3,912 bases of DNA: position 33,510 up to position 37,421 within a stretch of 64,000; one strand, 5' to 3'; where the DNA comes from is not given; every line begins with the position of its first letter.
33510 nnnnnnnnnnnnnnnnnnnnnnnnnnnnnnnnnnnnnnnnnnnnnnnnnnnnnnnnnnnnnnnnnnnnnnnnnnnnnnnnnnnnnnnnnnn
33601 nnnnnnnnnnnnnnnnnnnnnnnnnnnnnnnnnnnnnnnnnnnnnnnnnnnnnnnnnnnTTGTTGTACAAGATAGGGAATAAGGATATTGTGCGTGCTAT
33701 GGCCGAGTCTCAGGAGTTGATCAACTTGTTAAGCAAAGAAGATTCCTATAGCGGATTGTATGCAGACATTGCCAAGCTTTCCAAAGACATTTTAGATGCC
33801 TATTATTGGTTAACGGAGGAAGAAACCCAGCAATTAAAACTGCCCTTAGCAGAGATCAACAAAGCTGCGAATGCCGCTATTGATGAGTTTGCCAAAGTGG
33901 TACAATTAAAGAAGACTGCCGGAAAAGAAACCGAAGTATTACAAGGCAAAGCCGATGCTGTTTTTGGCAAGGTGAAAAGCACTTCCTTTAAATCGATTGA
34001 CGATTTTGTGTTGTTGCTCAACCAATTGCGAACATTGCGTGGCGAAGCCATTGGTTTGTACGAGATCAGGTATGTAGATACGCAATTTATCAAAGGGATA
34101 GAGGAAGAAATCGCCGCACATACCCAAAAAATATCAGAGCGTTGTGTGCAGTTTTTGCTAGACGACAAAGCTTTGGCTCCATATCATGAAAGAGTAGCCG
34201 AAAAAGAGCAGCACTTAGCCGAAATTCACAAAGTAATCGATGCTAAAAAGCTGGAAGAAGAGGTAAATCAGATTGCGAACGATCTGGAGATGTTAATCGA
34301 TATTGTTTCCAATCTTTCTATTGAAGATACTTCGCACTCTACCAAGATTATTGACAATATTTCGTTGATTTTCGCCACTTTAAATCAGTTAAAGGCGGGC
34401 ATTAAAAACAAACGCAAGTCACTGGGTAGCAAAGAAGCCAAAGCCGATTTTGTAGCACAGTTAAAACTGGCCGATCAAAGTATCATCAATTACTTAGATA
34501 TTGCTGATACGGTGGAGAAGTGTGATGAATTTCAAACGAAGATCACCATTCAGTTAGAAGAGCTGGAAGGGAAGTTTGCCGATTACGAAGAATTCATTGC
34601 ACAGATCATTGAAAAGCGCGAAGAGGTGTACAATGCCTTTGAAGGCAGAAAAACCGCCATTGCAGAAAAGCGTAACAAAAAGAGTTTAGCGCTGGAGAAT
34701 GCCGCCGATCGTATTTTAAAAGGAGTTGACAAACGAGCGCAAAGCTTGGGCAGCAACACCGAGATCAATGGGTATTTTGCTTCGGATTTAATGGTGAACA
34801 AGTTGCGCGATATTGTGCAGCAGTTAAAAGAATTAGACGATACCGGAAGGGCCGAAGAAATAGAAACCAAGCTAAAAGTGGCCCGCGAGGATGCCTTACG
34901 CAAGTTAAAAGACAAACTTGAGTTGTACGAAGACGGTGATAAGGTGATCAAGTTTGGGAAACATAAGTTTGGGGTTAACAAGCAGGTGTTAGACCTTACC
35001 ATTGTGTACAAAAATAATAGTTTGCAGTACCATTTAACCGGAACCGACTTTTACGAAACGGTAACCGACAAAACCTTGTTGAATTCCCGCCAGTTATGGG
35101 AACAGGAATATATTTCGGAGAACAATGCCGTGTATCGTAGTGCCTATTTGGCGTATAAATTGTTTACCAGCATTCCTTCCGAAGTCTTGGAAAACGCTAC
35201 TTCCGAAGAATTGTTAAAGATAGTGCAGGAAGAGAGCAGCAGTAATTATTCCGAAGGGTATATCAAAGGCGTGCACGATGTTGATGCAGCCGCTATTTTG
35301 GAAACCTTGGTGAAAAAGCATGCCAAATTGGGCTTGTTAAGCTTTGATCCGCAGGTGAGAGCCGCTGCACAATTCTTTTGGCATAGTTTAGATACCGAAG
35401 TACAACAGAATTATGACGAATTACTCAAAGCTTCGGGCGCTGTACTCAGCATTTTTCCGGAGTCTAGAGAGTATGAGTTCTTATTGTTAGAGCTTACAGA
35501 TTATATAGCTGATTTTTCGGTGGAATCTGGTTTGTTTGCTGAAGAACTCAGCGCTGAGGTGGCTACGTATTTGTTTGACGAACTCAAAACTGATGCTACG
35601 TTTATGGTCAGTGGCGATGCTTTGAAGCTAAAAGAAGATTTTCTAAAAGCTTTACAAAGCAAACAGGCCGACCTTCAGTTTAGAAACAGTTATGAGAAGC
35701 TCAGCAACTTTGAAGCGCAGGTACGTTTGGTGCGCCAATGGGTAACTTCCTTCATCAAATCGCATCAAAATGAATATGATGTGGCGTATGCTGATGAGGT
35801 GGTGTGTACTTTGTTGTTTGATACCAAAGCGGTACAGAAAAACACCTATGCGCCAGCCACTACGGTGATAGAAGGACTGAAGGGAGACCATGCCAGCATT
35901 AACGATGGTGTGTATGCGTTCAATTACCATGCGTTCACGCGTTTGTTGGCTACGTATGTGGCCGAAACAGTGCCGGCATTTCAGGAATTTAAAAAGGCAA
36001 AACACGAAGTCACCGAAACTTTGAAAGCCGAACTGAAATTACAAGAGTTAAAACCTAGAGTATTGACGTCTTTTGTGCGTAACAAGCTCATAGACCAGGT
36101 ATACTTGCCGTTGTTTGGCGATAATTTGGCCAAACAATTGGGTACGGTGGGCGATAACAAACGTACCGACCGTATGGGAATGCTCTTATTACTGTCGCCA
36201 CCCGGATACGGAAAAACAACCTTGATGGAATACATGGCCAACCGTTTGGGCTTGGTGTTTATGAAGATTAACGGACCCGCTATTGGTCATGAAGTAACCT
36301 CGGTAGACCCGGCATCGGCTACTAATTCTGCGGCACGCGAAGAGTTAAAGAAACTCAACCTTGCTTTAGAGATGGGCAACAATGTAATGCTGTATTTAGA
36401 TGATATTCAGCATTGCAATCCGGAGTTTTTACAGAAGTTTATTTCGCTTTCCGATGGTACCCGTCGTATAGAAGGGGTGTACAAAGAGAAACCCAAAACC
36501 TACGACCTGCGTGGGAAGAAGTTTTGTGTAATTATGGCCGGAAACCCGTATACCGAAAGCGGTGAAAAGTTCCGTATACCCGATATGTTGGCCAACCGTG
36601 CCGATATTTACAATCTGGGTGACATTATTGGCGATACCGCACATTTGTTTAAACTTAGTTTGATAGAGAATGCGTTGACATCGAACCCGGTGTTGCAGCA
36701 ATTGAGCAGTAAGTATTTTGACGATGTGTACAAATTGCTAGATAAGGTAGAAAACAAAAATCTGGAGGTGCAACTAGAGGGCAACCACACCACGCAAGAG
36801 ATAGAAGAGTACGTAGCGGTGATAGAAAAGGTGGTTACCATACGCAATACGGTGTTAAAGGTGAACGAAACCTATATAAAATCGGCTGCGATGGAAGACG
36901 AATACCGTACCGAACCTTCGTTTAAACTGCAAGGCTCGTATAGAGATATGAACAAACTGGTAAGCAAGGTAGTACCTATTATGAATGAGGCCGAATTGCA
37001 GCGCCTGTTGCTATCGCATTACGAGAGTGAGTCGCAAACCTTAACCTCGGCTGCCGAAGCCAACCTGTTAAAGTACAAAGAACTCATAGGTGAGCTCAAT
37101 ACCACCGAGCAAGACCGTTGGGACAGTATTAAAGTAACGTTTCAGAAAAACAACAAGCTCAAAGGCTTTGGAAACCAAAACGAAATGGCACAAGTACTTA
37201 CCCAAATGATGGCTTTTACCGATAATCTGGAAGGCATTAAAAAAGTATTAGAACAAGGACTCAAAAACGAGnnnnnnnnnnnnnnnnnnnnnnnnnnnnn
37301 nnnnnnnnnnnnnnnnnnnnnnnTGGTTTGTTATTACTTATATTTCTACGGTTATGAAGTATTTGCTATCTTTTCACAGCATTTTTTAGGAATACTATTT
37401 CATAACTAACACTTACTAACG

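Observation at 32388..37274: Architecture of the 1,628-aa protein: single C-terminal AAA_5 module behind an ~800-aa coiled-coil stalk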

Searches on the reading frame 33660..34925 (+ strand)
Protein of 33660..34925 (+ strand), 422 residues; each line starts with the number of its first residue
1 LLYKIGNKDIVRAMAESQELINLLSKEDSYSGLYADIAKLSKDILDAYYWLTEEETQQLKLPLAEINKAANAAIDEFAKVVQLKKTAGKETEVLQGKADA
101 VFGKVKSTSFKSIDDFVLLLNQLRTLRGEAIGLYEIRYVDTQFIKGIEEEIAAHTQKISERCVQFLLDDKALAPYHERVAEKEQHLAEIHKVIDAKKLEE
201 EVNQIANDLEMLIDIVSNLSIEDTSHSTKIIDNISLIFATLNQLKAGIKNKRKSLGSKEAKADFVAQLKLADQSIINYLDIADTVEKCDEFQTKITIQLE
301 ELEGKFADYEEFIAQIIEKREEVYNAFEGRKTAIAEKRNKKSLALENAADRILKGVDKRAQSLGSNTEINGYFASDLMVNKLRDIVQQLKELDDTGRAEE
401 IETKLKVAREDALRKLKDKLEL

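Call 73: search_protein_families(library=pfam, proteins=[window:33660-34925:+], max_evalue=10)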
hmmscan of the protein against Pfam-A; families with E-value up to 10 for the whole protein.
window:33660-34925:+ (422 aa): 10 families
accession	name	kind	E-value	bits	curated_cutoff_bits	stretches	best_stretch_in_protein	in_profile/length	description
PF25472.1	DUF7902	-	4e-28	97.9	26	1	170-254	1-85/85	Domain of unknown function (DUF7902)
PF12458.13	DUF3686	-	2.2e-09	36.8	25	1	2-49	401-448/448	ATPase involved in DNA repair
PF01906.23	YbjQ_1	-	0.041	14.9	23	1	380-419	30-68/103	Putative heavy-metal-binding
PF16902.11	FokI_D3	-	0.07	13.4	29.2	1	184-220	29-65/69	FokI, D3 domain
PF19697.4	Atg11_middle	-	0.098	13.3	26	1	195-230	44-79/79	Atg11 middle domain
PF25294.1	RENR_N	-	0.22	11.6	39.4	1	183-246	149-212/256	Renin receptor N-terminal domain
PF13009.11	Integrase_2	-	0.22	11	25.4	1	136-230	6-103/327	Putative integrase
PF25812.1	RAD24_helical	-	0.84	10.3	27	1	203-271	56-118/121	Checkpoint protein RAD24-like, helical bundle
PF05227.19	CHASE3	-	0.94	9.8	28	1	23-95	33-107/138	CHASE3 domain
PF02686.20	GatC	-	1.2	9.9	23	0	380-413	14-46/66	Glu-tRNAGln amidotransferase C subunit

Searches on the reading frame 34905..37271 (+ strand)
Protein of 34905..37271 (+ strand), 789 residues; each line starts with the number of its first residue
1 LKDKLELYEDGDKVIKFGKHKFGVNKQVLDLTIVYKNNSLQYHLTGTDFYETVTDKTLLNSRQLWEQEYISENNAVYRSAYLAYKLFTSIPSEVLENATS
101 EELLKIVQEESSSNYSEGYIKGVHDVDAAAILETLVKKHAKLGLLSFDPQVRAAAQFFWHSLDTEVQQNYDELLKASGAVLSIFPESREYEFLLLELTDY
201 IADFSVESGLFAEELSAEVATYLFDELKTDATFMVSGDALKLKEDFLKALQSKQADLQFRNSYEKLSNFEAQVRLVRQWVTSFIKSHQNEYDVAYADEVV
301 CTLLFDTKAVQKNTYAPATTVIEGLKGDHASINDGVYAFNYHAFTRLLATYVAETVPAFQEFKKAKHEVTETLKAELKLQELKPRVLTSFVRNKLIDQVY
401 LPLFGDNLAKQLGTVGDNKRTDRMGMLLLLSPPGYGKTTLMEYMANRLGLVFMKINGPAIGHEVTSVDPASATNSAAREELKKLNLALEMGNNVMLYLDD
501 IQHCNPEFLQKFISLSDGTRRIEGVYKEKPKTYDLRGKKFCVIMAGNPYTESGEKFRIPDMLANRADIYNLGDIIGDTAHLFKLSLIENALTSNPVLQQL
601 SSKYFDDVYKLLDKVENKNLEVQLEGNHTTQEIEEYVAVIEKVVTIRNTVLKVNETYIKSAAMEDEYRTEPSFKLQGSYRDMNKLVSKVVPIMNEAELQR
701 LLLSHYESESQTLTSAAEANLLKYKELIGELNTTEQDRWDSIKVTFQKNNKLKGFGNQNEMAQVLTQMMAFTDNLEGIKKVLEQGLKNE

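Call 53: predict_structure(alignment_id=A4)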
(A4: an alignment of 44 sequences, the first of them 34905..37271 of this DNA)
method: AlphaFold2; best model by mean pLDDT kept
length: 789 residues; sequences in the alignment: 44
mean_pLDDT: 83.7   pTM: 0.69
mean pLDDT of the five models: 83.7, 83.6, 81.4, 80.9, 74.7
residues with pLDDT >= 90: 317; 70-90: 349; 50-70: 115; < 50: 8
segments of 3 or more residues with pLDDT < 50: 756-758
pLDDT, mean of each block of 10 residues (from residue 1): 66 83 88 93 94 93 90 93 93 90 92 72 92 94 90 93 90 90 85 92 94 93 88 83 92 91 89 93 86 89 72 72 93 92 92 94 94 91 75 77 83 72 63 70 89 92 90 91 94 92 85 70 90 88 77 58 61 64 80 84 82 81 82 88 89 78 71 79 87 88 88 78 89 89 82 58 59 63 59
secondary structure, 60 per line:
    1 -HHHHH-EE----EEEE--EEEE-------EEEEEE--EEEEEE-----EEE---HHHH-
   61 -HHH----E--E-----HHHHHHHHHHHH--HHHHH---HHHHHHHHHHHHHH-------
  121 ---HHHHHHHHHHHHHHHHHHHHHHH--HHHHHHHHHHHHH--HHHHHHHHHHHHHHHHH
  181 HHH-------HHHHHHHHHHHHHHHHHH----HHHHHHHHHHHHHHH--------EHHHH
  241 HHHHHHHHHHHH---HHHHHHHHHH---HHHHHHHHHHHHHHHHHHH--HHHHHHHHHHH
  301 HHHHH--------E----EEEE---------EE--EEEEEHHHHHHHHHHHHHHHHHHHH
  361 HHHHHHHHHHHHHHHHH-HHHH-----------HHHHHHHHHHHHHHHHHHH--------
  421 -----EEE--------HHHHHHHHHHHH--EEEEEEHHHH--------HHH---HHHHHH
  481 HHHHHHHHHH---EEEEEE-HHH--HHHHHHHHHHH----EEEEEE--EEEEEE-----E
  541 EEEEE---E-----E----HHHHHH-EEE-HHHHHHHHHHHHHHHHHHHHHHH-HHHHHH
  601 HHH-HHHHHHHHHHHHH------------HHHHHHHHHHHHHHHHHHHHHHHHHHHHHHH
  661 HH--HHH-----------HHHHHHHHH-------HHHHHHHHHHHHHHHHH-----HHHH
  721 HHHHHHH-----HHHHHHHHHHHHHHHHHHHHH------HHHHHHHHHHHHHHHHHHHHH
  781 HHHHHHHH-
elements in order (helices of 4 or more, strands of 3 or more residues): H2-6 E14-17 E20-23 E31-36 E39-44 E50-52 H56-59 H78-89 H92-96 H100-113 H124-146 H149-161 H164-183 H191-208 H213-227 H237-252 H256-265 H269-287 H290-305 E319-322 E336-340 H341-377 H379-382 H394-412 E426-428 H437-448 E451-456 H457-460 H475-490 E494-499 H506-516 E521-526 E529-534 E540-545 H560-565 E567-569 H571-593 H595-603 H605-617 H630-662 H679-687 H695-711 H717-727 H733-753 H760-788
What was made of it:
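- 35859..36140 (+): Beta-hairpin (aa 1158-1179) and linker helices (aa 1180-1216, 1233-1251) leading into the ATPase. call 53
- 36465..36506 (+): Pre-sensor-1 beta-hairpin, aa 1360-1373 (RIEGVY / KPKTYD). AF2 strands at model residues 521-526 and 529-534, call 53
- On AAA+ clade 7 / AAA_5 type (MoxR, dynein, midasin, McrB): AF2 strands at aa 1360-1365 and 1368-1373 (call 53). An 18-residue conserved segment (aa 1296-1313) sits between beta2 and alpha2 but is modelled as coil, not as a hairpin (call 53).
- On Classic AAA clade (Vps4, p97, spastin, ClpB-D1; PF00004): The hairpin is present (call 53).
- A pre-sensor-1 hairpin is present (call 53).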

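Call 56: fold_search(model_id=the predicted structure, library=pdb)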
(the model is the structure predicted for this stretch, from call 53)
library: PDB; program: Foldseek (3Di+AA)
matches with E <= 10: 543; with E <= 0.001: 31
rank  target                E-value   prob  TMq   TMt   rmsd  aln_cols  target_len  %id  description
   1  5zui                  8.2e-05  1.00  0.16  0.18  27.3       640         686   13  Crystal Structure of HSP104 from Chaetomium thermophilum (released 2019-06-19)
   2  8efv_B                1.2e-04  1.00  0.19  0.40   9.4       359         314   13  Structure of single homo-hexameric Holliday junction ATP-dependent DNA helicase RuvB motor (released 2023-05-10)
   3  7pbl_D                1.7e-04  1.00  0.20  0.41  10.3       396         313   13  RuvAB branch migration motor complexed to the Holliday junction - RuvB AAA+ state s1 [t2 dataset] (released 2022-09-14)
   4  7pbl_A                2.2e-04  1.00  0.20  0.41  10.4       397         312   14  RuvAB branch migration motor complexed to the Holliday junction - RuvB AAA+ state s1 [t2 dataset] (released 2022-09-14)
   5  8efy_B                2.4e-04  1.00  0.19  0.40   9.4       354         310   13  Structure of double homo-hexameric AAA+ ATPase RuvB motors (released 2023-05-10)
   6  9qhf_E                2.6e-04  1.00  0.15  0.41  11.1       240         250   15  NorQD complex state 3 from Jhaorihella thermophila (released 2026-03-25)
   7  9qhd_B                2.9e-04  1.00  0.17  0.45  12.1       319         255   13  NorQD complex state 1 from Jhaorihella thermophila (released 2026-03-25)
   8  9qh6_B                3.4e-04  1.00  0.22  0.58   7.9       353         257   12  NorQ in complex with NorD VWA domain from Paracoccus denitrificans (released 2026-03-25)
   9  8efv_A                3.5e-04  1.00  0.20  0.41  10.5       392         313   14  Structure of single homo-hexameric Holliday junction ATP-dependent DNA helicase RuvB motor (released 2023-05-10)
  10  9dx3_F                4.2e-04  1.00  0.16  0.34  11.7       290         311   15  EcRuvB 9-mer pre-assembly complex (released 2026-01-21)
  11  8ovf_A                4.4e-04  0.99  0.16  0.17  27.9       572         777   13  Human Mitochondrial Lon Y186F Mutant ADP Bound (released 2024-05-08)
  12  7xbk_B                4.6e-04  1.00  0.16  0.31  18.2       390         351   14  Structure and mechanism of a mitochondrial AAA+ disaggregase CLPB (released 2023-01-25)
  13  9rai_f                4.6e-04  0.99  0.16  0.16  29.5       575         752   11  Structure of the S.aureus MecA/ClpC/ClpP degradation system (released 2025-09-10)
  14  7x5b                  4.8e-04  1.00  0.16  0.35   9.5       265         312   15  Crystal structure of RuvB (released 2023-03-08)
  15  7uiy_A                5.3e-04  1.00  0.16  0.21  24.6       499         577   12  ClpAP complex bound to ClpS N-terminal extension, class IIIa (released 2022-10-26)
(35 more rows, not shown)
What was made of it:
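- On AAA+ clade 7 / AAA_5 type (MoxR, dynein, midasin, McrB): Foldseek is less decisive: RuvB, NorQ and Hsp104 all fall near E ~1e-4 (call 56).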
